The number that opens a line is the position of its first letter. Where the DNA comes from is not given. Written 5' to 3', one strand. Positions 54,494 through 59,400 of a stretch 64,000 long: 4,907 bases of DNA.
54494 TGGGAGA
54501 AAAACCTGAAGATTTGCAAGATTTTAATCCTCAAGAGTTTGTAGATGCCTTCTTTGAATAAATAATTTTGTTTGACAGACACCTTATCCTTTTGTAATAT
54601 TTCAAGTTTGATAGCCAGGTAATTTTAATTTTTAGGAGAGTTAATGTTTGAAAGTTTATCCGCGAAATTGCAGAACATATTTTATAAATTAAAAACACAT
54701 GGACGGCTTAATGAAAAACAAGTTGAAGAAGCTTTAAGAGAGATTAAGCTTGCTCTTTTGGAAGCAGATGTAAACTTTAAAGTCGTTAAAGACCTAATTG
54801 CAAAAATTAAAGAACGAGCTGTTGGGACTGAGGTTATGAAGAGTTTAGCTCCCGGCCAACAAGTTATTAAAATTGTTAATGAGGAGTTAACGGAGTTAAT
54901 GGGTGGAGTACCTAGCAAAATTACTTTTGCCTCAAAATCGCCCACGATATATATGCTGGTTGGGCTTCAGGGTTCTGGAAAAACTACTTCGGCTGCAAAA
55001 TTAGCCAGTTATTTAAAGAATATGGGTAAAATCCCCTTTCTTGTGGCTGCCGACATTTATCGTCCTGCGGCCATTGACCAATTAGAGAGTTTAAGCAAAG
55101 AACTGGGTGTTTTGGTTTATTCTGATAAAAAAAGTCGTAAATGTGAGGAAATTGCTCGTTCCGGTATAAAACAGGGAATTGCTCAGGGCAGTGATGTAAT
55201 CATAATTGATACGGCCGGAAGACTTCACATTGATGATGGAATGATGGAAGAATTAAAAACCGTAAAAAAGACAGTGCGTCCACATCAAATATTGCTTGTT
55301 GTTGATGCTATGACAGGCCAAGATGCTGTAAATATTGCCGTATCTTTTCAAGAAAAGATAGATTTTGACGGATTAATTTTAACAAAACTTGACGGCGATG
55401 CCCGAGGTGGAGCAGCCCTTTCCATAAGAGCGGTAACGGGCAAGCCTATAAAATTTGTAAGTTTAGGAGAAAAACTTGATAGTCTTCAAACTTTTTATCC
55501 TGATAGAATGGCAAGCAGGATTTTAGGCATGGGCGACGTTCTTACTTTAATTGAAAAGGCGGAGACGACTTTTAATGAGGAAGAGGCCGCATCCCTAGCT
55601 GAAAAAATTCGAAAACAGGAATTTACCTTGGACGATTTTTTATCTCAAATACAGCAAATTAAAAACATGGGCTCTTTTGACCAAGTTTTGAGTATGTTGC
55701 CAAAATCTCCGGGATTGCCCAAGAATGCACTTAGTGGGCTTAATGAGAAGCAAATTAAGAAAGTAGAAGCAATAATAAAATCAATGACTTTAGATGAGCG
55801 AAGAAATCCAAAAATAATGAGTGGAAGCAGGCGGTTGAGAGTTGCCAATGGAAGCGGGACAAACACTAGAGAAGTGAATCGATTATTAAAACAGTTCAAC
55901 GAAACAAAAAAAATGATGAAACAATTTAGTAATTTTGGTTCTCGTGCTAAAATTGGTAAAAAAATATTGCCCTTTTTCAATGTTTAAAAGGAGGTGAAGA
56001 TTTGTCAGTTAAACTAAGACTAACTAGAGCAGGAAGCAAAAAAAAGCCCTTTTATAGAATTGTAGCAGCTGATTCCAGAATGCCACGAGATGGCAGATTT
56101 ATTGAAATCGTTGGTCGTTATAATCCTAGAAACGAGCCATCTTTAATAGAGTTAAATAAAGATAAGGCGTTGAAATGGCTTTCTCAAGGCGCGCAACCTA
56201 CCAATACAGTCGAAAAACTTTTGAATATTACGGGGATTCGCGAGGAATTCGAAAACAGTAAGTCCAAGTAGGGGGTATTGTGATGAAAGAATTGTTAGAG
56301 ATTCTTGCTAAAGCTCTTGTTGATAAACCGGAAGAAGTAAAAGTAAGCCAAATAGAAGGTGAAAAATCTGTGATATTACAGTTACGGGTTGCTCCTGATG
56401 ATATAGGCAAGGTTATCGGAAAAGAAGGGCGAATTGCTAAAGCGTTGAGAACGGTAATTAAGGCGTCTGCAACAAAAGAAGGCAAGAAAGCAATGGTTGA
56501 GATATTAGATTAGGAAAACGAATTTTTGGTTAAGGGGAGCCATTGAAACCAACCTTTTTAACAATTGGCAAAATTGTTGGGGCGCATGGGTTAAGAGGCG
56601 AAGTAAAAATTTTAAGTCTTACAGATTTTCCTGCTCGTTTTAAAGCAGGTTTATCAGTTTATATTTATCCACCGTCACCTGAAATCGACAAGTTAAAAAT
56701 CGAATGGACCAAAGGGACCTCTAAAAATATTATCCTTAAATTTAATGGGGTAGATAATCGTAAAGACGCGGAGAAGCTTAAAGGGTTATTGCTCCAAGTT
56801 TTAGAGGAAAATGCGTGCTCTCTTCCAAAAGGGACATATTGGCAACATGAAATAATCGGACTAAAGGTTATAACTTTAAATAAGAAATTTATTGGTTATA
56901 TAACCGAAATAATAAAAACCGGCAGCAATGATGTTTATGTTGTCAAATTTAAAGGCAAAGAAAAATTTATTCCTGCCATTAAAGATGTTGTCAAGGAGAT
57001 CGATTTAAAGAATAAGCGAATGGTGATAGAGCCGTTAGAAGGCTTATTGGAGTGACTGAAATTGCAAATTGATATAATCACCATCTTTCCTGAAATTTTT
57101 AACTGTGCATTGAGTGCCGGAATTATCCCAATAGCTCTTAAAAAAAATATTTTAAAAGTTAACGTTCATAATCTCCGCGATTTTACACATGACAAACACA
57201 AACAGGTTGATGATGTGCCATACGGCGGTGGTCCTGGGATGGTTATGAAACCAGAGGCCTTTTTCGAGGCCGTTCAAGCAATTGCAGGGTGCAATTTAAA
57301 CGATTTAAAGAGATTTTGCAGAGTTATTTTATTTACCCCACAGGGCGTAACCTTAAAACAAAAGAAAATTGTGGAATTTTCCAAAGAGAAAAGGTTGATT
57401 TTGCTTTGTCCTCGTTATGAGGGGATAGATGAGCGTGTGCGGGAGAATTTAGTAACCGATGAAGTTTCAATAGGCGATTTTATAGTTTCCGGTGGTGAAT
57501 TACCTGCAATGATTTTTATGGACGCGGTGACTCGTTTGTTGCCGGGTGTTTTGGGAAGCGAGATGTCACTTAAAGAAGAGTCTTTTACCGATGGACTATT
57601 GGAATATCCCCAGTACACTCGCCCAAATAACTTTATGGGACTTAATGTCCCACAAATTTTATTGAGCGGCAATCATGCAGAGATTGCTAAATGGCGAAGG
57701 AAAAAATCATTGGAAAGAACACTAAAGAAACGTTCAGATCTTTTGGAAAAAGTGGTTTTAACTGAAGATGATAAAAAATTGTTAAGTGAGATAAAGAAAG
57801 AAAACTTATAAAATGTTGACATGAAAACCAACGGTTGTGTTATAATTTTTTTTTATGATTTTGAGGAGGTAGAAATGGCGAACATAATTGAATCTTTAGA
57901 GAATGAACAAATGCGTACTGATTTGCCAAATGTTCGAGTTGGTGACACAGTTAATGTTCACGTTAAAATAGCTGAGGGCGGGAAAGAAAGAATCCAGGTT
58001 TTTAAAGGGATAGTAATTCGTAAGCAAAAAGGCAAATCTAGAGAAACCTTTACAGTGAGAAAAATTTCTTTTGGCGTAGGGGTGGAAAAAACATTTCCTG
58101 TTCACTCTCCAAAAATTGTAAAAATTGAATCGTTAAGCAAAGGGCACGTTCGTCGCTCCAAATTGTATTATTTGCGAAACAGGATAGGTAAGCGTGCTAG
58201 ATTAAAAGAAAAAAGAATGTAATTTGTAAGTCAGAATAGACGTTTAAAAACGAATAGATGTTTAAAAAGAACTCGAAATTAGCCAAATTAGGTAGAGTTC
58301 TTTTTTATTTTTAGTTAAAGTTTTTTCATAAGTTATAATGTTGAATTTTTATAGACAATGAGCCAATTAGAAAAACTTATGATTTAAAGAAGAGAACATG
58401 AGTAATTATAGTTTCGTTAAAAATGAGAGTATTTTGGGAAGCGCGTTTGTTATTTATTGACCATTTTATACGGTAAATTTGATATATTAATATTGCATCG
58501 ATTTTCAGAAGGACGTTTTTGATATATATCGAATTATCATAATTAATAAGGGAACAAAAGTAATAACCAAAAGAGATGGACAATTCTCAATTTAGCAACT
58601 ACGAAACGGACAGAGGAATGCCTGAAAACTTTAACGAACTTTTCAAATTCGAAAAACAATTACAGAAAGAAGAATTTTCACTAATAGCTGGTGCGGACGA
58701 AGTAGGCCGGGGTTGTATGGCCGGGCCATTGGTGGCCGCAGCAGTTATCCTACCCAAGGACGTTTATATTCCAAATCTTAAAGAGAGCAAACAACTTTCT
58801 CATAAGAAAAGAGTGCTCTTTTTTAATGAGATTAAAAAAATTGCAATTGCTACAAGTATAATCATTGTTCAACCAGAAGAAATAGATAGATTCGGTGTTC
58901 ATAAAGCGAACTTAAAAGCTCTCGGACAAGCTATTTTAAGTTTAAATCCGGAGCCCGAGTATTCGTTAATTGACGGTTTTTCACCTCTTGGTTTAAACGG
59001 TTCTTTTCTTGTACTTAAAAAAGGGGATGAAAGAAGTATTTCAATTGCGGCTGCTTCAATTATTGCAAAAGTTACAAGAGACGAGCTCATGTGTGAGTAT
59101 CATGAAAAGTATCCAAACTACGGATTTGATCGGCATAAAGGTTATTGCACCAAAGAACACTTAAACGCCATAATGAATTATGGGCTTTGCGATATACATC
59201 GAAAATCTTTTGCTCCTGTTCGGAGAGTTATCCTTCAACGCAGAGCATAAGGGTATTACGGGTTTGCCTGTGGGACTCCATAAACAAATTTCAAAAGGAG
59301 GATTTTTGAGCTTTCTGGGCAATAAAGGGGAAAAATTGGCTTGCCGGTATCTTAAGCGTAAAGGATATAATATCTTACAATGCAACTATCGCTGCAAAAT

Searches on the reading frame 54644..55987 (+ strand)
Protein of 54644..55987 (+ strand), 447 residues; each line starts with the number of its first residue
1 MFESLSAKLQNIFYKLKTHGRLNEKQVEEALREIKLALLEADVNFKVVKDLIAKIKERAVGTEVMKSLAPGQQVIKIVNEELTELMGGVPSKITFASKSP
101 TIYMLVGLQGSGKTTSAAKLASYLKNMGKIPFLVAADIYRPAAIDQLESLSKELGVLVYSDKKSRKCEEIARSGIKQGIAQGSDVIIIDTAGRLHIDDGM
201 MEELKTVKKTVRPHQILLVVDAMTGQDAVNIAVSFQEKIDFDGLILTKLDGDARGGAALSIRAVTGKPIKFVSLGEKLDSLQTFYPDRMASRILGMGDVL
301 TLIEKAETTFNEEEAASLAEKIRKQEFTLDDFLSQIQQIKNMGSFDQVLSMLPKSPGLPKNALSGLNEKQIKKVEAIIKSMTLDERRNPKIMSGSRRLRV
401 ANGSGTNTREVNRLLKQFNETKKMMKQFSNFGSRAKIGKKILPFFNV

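Call 72: search_protein_families(library=pfam, proteins=[window:54644-55987:+], max_evalue=0.00001)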
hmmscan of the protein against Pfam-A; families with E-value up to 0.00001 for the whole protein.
window:54644-55987:+ (447 aa): 4 families
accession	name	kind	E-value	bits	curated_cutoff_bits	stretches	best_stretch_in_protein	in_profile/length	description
PF00448.28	SRP54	-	2.1e-73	246.6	22.7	1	100-295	1-196/196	SRP54-type protein, GTPase domain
PF02978.25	SRP_SPB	-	4.8e-34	117.1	27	1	326-425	1-91/91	Signal peptide binding domain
PF02881.24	SRP54_N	-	8.1e-23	80.9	22.4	1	5-82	1-75/75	SRP54-type protein, helical bundle domain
PF13401.12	AAA_22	-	2e-07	31.8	27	1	99-209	4-109/130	AAA domain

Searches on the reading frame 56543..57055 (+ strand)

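Call 72: search_protein_families(library=pfam, proteins=[window:56543-57055:+], max_evalue=0.00001)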
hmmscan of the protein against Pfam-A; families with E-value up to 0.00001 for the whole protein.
window:56543-57055:+ (170 aa): 3 families
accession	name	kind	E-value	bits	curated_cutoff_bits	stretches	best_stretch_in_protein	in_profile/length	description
PF01782.24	RimM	-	4e-24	85.1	23.5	1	7-89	1-83/84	RimM N-terminal domain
PF24986.1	PRC_RimM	-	7.8e-13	48.3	27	1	102-168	2-69/69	RimM PRC barrel domain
PF05239.21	PRC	-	2.9e-09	37.3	21.2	1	102-169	7-78/78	PRC-barrel domain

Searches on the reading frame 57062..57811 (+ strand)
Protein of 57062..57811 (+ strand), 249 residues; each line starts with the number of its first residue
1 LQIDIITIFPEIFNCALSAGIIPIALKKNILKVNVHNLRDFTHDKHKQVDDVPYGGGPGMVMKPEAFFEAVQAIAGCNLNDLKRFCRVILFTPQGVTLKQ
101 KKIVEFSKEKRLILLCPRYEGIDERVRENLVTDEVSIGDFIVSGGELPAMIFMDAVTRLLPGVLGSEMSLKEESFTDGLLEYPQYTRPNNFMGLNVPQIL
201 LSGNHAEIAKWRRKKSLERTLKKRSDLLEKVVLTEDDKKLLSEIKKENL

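Call 72: search_protein_families(library=pfam, proteins=[window:57062-57811:+], max_evalue=0.00001)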
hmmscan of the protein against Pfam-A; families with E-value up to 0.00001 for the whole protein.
window:57062-57811:+ (249 aa): 1 family
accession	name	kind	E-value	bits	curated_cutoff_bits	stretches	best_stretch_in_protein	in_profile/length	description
PF01746.26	tRNA_m1G_MT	-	9.3e-64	215.2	27.3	1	25-224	4-194/195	tRNA (Guanine-1)-methyltransferase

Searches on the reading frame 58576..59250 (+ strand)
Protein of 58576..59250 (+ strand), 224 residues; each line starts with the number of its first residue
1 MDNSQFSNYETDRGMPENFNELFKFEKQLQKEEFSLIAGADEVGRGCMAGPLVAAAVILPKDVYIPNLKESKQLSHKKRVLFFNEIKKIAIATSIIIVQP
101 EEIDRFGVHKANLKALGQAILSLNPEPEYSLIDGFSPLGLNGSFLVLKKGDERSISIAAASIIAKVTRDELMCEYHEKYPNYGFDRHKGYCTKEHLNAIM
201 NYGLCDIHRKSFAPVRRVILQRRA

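Call 72: search_protein_families(library=pfam, proteins=[window:58576-59250:+], max_evalue=0.00001)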
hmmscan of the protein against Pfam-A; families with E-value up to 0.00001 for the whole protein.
window:58576-59250:+ (224 aa): 1 family
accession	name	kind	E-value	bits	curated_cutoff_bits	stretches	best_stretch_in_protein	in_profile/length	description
PF01351.25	RNase_HII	-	7.5e-38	130.9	25.8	1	38-214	1-198/199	Ribonuclease HII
